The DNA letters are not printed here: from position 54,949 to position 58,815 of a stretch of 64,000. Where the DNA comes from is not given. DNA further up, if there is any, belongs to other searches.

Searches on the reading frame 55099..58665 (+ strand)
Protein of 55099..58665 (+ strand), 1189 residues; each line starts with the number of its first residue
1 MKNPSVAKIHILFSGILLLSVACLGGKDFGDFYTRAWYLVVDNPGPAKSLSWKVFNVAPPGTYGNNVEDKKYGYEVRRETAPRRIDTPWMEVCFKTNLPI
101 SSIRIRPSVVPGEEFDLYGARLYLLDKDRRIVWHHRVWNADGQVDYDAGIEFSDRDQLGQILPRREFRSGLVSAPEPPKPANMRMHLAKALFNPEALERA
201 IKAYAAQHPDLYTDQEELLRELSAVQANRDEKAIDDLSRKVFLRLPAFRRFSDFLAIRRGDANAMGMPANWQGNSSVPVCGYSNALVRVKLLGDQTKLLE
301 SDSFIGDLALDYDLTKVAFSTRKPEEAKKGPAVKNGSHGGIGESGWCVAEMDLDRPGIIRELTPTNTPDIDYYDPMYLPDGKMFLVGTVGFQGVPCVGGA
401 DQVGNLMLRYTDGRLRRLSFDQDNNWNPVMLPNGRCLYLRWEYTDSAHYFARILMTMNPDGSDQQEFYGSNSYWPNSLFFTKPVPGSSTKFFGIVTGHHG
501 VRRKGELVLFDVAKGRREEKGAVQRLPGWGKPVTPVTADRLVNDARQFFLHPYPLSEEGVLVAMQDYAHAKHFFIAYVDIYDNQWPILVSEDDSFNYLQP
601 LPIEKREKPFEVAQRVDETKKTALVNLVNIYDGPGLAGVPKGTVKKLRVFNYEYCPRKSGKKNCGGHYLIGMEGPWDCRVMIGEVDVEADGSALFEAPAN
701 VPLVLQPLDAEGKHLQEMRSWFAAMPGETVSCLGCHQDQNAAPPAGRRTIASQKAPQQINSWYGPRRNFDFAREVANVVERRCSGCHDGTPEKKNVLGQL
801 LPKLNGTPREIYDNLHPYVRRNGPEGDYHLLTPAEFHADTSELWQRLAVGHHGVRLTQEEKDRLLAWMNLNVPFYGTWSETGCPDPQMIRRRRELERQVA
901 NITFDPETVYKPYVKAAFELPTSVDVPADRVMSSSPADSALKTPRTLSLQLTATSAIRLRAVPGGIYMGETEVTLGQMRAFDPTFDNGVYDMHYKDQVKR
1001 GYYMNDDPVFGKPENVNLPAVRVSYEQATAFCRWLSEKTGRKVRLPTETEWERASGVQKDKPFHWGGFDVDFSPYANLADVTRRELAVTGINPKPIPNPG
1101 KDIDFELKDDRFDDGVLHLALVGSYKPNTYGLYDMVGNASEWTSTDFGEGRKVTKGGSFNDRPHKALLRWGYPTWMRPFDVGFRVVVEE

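Call 52: search_protein_families(library=pfam, proteins=[window:55099-58665:+], max_evalue=0.0001)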
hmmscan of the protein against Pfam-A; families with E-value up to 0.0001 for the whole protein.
window:55099-58665:+ (1189 aa): 2 families
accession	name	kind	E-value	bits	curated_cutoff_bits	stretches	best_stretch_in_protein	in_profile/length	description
PF18582.6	HZS_alpha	-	2.8e-28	98.7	26.6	1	642-737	1-98/98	Hydrazine synthase alpha subunit middle domain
PF03781.23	FGE-sulfatase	-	2.3e-27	96.7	23.3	1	967-1186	38-254/255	Sulfatase-modifying factor enzyme 1-like domain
